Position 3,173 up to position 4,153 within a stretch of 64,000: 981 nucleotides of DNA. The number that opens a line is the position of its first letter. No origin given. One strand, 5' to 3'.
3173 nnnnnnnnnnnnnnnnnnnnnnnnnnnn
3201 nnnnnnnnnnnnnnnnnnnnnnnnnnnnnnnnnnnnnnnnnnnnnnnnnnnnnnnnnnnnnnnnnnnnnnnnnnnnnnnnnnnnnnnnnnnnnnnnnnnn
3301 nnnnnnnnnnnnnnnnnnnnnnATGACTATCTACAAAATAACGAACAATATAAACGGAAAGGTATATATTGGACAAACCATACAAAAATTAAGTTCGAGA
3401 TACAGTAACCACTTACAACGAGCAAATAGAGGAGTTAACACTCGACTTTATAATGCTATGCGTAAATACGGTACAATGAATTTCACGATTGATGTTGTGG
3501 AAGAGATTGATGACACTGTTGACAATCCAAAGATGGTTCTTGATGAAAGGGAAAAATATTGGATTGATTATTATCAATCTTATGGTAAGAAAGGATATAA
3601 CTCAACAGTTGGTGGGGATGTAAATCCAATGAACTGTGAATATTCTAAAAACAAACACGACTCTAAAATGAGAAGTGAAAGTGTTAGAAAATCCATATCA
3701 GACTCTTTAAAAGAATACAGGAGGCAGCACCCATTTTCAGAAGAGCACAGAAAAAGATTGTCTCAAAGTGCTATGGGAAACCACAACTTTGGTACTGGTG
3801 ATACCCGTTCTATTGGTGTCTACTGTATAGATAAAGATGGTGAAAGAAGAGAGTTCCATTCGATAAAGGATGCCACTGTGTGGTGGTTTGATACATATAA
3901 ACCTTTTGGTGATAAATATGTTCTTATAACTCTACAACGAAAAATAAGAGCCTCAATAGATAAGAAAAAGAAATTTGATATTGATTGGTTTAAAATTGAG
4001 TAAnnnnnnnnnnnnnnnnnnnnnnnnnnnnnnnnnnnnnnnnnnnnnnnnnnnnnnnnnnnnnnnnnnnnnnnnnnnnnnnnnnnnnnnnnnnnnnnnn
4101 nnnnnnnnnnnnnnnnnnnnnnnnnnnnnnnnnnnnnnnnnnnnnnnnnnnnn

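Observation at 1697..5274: DNA polymerase I gene split at motif A by a roughly 1.1-kb intervening sequence encoding a GIY-YIG endonuclease (putative group I intron)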

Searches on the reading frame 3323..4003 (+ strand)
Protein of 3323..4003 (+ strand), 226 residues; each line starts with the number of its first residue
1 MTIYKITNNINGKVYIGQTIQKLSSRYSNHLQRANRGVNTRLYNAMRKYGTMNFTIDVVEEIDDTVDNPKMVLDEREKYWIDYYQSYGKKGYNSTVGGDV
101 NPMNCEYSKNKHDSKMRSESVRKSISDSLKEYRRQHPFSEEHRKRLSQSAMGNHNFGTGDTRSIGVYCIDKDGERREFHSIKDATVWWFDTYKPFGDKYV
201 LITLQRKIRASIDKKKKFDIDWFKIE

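Call 8: search_protein_families(library=pfam, proteins=[window:3323-4003:+], max_evalue=0.01)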
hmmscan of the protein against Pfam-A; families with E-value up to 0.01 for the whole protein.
window:3323-4003:+ (226 aa): 1 family
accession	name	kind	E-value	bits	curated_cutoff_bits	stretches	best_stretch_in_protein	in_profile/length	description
PF01541.30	GIY-YIG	-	1.7e-08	35.1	22.6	1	2-93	3-78/78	GIY-YIG catalytic domain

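Call 33: search_protein_families(library=phrogs, proteins=[window:3323-4003:+], max_evalue=0.01)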
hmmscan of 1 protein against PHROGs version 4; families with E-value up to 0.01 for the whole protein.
window:3323-4003:+ (226 aa): 7 families
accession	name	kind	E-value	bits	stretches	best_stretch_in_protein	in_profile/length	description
phrog_314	-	DNA, RNA and nucleotide metabolism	6.3e-27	95.7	1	2-215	180-401/574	homing endonuclease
phrog_7168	-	DNA, RNA and nucleotide metabolism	8.6e-24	85.5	1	2-134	3-137/284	homing endonuclease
phrog_5123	-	DNA, RNA and nucleotide metabolism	8.8e-20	72.2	1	2-108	3-103/152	homing endonuclease with GIY-YIG motif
phrog_19446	-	DNA, RNA and nucleotide metabolism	2.1e-16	61.2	1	2-129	3-124/254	homing endonuclease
phrog_3404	-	DNA, RNA and nucleotide metabolism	4.1e-08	34.3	1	2-96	4-87/235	HNH endonuclease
phrog_20015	-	DNA, RNA and nucleotide metabolism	0.00029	22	1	3-38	5-40/46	endonuclease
phrog_19106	-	unknown function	0.0015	19.5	1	8-99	42-126/197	-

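Call 34: search_solved_structures(query=window:3323-4000:+, max_evalue=1, show_alignments=2)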
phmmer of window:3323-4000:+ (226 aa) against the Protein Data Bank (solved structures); distinct sequences matched with E-value up to 1: 3.
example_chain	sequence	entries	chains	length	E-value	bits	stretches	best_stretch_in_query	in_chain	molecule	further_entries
1ln0_A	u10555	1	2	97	6.7e-05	26.2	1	3-93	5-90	intron-associated endonuclease 1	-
1mk0_A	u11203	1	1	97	8.7e-05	25.8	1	3-93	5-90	Intron-associated endonuclease 1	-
9vkd_A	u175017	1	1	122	0.35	14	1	105-164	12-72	De novo designed zinc hydrolase 2-8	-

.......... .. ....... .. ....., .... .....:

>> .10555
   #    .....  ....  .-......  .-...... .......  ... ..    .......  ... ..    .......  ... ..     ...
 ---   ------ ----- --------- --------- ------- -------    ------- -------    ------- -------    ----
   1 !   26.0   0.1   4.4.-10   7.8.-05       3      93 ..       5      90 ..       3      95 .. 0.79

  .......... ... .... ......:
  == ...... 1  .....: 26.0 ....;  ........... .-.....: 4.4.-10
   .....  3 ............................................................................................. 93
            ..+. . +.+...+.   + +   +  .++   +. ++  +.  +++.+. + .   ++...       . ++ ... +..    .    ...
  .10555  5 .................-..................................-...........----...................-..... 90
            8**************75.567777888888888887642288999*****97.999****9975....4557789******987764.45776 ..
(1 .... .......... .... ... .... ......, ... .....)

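Call 36: search_protein_families(library=pfam, proteins=[window:3323-4003:+], max_evalue=10)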
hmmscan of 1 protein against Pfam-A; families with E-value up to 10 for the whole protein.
window:3323-4003:+ (226 aa): 8 families
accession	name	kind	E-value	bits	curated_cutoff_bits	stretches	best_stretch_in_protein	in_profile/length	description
PF01541.30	GIY-YIG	-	1.7e-08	35.1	22.6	1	2-93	3-78/78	GIY-YIG catalytic domain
PF22083.2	I-HmuI_NUMOD-like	-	0.058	13.4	27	1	167-184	1-18/46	DNA endonuclease I-HmuI-like, NUMOD-like domain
PF23935.1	DUF7271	-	0.098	13.3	27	1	107-139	1-33/76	Domain of unknown function (DUF7271)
PF05856.17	ARPC4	-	0.11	12.5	22.2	1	43-84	123-164/167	ARP2/3 complex 20 kDa subunit (ARPC4)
PF13218.11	DUF4026_N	-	0.13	12.7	27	1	103-151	45-90/147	Protein of unknown function (DUF4026) N-terminal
PF07460.16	NUMOD3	-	0.13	12.6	20.4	1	137-163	3-29/37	NUMOD3 motif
PF22290.1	DmmA-like_N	-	0.15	13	33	0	102-159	45-102/124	Dimethylamine monooxygenase subunit DmmA-like, N-terminal domain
PF24582.1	DUF7609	-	0.15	12.8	27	1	18-58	26-65/85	Domain of unknown function (DUF7609)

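Call 51: find_related_loci(query=window:3323-4000:+, collection=viral_contigs, flank=3000)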
Query window:3323-4000:+ (226 aa) in viral_contigs; peptide patterns used: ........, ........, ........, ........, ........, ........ (x = any residue, [..] = any of these).
48 stretches matched a pattern; 31 encode a relative of the query (tblastn E <= 1e-3); 31 distinct loci.
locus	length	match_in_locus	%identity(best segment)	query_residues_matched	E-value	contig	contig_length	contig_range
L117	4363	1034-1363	44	3-130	2e-22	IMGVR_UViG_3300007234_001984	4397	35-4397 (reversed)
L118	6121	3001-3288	47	3-103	6e-22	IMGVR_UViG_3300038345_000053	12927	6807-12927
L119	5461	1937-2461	34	3-192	1e-21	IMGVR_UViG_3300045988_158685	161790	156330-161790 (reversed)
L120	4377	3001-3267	45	3-99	4e-20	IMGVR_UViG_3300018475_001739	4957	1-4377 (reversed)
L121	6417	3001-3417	37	1-138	5e-18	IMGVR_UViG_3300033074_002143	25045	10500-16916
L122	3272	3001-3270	44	2-97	4e-16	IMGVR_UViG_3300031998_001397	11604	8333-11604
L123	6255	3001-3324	40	3-128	8e-16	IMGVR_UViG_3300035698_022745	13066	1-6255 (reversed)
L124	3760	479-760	41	11-102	9e-16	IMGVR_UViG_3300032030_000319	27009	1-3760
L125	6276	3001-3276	41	1-100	3e-15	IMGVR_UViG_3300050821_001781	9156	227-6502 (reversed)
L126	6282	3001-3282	43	2-99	7e-15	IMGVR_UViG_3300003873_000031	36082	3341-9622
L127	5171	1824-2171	36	2-129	2e-14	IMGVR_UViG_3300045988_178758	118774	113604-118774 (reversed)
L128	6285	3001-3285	41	3-99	4e-14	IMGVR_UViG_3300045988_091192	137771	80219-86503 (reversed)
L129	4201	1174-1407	45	3-84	5e-14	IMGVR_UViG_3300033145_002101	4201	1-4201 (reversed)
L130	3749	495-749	41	1-99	7e-13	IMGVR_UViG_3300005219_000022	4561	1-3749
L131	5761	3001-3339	37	3-118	2e-12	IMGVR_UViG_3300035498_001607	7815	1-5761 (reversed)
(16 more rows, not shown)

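Call 52: list_cluster_members(proteins=[window:3323-4000:+, window:5286-6413:+, window:7276-8055:+, window:908-1675:+])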
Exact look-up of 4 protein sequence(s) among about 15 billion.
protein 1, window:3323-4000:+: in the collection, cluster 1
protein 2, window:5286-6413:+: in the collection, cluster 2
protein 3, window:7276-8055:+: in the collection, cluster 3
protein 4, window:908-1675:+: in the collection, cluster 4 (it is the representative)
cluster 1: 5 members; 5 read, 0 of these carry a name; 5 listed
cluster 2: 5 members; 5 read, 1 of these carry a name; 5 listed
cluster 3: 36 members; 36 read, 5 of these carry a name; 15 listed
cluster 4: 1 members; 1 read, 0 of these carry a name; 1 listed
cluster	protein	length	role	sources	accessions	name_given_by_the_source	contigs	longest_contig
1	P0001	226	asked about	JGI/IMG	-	-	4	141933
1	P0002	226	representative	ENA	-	-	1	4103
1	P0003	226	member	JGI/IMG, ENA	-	-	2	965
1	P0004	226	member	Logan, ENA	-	-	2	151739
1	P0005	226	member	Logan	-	-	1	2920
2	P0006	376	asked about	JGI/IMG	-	-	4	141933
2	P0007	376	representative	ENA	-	-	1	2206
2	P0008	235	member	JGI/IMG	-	hypothetical protein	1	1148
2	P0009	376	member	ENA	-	-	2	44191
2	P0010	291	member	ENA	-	-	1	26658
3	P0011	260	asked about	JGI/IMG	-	-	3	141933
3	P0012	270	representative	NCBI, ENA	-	-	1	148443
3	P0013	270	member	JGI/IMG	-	DNA modification methylase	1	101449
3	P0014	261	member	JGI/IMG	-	site-specific DNA-methyltransferase (adenine-specific)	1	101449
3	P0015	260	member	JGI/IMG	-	site-specific DNA-methyltransferase (adenine-specific)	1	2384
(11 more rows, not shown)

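Call 53: find_encoding_contigs(protein=window:3323-4003:+, flank=3000, max_places=8)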
Protein window:3323-4003:+ (226 aa): 3 contigs read that carry it; 1 place shown.
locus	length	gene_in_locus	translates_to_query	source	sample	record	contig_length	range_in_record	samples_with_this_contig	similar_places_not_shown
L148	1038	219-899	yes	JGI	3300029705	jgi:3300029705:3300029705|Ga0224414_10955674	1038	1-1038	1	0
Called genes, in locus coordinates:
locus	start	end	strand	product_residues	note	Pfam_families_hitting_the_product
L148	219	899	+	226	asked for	PF01541:GIY-YIG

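Call 54: find_encoding_contigs(protein=P0004, flank=3000, max_places=6)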
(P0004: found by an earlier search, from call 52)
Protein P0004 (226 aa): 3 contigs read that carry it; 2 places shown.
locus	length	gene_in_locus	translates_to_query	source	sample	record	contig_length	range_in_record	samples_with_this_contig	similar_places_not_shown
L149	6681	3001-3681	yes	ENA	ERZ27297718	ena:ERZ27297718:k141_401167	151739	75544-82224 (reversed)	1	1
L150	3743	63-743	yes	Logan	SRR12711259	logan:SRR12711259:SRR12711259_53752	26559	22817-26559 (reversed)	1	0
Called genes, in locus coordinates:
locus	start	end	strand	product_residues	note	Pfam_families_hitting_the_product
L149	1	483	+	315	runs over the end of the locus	PF13155:Toprim_2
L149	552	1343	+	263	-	-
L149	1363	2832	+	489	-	PF01612:DNA_pol_A_exo1, PF00476:DNA_pol_A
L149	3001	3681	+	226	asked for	PF01541:GIY-YIG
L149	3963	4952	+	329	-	PF00476:DNA_pol_A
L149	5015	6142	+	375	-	-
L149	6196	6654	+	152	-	PF21818:DUF6884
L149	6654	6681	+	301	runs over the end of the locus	-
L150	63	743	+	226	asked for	PF01541:GIY-YIG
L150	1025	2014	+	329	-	PF00476:DNA_pol_A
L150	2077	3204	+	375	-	-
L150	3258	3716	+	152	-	PF21818:DUF6884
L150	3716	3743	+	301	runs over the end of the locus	-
